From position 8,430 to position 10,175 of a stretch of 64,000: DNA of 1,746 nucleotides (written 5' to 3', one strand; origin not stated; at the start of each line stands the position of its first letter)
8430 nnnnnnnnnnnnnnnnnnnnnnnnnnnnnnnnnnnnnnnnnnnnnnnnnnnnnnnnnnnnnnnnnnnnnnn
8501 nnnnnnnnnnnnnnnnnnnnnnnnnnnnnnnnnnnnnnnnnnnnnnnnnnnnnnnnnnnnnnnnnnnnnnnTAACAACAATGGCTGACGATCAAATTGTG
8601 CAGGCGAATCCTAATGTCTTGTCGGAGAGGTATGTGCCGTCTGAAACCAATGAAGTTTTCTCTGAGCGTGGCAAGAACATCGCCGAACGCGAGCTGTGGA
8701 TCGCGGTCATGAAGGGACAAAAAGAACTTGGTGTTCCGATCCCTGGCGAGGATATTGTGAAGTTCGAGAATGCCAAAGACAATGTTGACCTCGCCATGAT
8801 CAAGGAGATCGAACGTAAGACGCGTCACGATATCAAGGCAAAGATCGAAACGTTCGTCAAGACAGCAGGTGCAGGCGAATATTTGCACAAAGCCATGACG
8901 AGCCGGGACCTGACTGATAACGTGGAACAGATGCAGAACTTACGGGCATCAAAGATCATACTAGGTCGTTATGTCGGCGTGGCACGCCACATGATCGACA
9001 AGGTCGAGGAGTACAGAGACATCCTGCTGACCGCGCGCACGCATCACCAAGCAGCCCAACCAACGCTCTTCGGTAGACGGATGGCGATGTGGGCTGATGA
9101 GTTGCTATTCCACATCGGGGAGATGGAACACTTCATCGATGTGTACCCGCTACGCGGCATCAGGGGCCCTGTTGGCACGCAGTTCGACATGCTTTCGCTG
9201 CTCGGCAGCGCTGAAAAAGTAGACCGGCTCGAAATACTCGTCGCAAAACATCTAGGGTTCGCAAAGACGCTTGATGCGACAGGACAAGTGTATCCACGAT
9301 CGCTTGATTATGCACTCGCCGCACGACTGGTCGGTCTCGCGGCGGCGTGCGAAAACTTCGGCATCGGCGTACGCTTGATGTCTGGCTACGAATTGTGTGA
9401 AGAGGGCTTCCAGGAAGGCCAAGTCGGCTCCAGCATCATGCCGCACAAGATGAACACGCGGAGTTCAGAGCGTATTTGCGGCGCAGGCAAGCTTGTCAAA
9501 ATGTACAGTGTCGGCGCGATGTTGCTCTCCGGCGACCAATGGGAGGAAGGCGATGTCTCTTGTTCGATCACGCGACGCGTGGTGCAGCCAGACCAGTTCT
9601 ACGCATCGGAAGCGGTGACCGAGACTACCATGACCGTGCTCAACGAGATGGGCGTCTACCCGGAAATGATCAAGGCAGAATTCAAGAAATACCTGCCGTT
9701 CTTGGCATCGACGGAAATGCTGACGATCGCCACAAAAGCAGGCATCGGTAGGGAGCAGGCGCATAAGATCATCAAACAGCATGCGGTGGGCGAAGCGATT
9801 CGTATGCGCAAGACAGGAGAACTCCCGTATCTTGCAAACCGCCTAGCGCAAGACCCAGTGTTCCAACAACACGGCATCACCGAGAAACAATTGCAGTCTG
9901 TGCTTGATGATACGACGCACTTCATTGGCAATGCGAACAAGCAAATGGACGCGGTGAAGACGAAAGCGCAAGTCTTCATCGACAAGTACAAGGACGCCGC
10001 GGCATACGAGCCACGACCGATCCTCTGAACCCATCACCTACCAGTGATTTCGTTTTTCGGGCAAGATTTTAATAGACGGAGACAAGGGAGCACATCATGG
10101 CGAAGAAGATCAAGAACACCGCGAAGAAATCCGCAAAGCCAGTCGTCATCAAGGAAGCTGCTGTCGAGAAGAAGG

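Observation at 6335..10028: Lower-GC purine biosynthesis cluster with a PAICS-like PurC-PurE fusion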

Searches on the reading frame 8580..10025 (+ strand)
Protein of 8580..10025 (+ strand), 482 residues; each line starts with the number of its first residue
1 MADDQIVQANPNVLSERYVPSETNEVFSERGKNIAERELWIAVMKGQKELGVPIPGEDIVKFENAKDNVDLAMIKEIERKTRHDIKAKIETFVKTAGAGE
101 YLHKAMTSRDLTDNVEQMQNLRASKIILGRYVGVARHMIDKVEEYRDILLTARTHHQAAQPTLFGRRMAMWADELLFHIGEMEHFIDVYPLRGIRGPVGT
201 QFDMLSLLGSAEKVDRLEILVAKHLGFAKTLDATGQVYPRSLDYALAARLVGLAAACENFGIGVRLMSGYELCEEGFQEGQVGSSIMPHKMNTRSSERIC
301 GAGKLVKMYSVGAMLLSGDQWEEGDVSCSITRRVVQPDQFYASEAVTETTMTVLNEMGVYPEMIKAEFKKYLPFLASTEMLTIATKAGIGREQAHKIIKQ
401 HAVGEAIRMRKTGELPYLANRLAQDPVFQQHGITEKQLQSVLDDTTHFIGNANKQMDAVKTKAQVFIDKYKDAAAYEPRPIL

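Call 3: search_protein_families(library=pfam, proteins=[window:8580-10025:+], max_evalue=0.01)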
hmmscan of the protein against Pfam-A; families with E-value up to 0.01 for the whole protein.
window:8580-10025:+ (482 aa): 2 families
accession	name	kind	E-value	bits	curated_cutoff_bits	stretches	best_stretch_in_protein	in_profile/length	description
PF00206.25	Lyase_1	-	1.1e-19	71.4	27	1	70-301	68-305/312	Lyase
PF10397.14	ADSL_C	-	2.3e-11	44.3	32.7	1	373-459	1-79/79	Adenylosuccinate lyase C-terminus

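Call 4: search_protein_families(library=ncbifam, proteins=[window:8580-10025:+], max_evalue=0.01)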
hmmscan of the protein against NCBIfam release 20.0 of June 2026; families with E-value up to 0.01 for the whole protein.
window:8580-10025:+ (482 aa): 13 families
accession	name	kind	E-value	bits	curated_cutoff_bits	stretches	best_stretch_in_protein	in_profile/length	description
TIGR00928.1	purB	equivalog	3.5e-102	342.4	326.2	1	14-459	1-435/436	adenylosuccinate lyase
NF006500.1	PRK08937.2-4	subfamily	1.8e-28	99.5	626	1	15-463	11-446/448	adenylosuccinate lyase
NF052536.2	CoM_syn_XcbD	exception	5.5e-27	94.6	600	1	15-459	11-442/443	3-sulfopropionylcysteine synthase XcbD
NF006764.0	PRK09285.1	equivalog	1.4e-20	73.1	446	1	67-292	75-303/456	adenylosuccinate lyase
TIGR02426.1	protocat_pcaB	equivalog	3.2e-19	69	355.75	1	22-303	10-285/338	3-carboxy-cis,cis-muconate cycloisomerase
NF006554.0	PRK09053.1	equivalog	2.3e-18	66.2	595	1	94-462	95-447/453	3-carboxy-cis,cis-muconate cycloisomerase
NF052556.1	NtrsucLyaStm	equivalog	8e-15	54.6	650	1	42-458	46-462/466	nitrosuccinate lyase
NF004631.0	PRK05975.1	equivalog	2.6e-10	39.8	371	1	97-297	97-286/352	3-carboxy-cis,cis-muconate cycloisomerase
TIGR00979.1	fumC_II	equivalog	4.3e-06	25.8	664.75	1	136-412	166-435/458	class II fumarate hydratase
TIGR00838.1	argH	equivalog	9e-06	24.9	279.5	1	76-302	72-293/455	argininosuccinate lyase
NF008909.0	PRK12273.1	subfamily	4e-05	22.7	510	1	135-400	170-429/474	aspartate ammonia-lyase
NF052535.1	CoM_syn_XcbC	exception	0.0058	15.4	575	1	121-230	123-223/495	2-phosphosulfolactate phosphatase XcbC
NF008964.0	PRK12308.1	equivalog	0.0069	14.8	657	0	77-459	76-448/624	argininosuccinate lyase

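Call 39: find_homologous_proteins(query=window:8580-10025:+, max_evalue=1e-10)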
Query window:8580-10025:+ (482 aa): 8000 proteins with E <= 1e-10 among 8000 candidates; the best 120 are listed.
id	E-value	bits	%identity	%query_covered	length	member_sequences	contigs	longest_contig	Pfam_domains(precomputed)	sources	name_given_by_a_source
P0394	0.0e+0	1077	100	100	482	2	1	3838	PF10397.15,PF00206.26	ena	-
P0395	1.6e-204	698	65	98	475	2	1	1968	PF10397.15,PF00206.26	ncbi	-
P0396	9.9e-202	689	64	98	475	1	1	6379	PF10397.15,PF00206.26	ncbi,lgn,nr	ncbi:adenylosuccinate lyase [Candidatus Woesearchaeota archaeon]|nr:adenylosuccinate lyase [Candidat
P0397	1.1e-201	689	64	98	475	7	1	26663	PF10397.15,PF00206.26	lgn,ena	-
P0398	1.1e-200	685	64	98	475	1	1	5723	PF10397.15,PF00206.26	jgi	jgi:adenylosuccinate lyase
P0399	1.7e-200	685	64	98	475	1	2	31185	PF10397.15,PF00206.26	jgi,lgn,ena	-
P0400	2.5e-200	684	64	98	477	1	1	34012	PF10397.15,PF00206.26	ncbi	ncbi:adenylosuccinate lyase [Nanoarchaeota archaeon]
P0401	8.8e-200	682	64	98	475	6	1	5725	PF10397.15,PF00206.26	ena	-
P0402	2.6e-198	677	64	98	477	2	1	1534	PF10397.15,PF00206.26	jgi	jgi:adenylosuccinate lyase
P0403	1.5e-197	675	64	98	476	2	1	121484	PF10397.15,PF00206.26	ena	-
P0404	2.8e-197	674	64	98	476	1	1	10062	PF10397.15,PF00206.26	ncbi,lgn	-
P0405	5.3e-197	673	65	98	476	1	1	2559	PF10397.15,PF00206.26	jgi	-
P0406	6.5e-197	673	62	98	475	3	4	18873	PF10397.15,PF00206.26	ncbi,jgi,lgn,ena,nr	ncbi:MAG: adenylosuccinate lyase [candidate division Zixibacteria bacterium SM23_81]|nr:MAG: adenylo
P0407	6.5e-197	673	62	98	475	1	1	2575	PF10397.15,PF00206.26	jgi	jgi:adenylosuccinate lyase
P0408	2.0e-196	671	64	98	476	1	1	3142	PF10397.15,PF00206.26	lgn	-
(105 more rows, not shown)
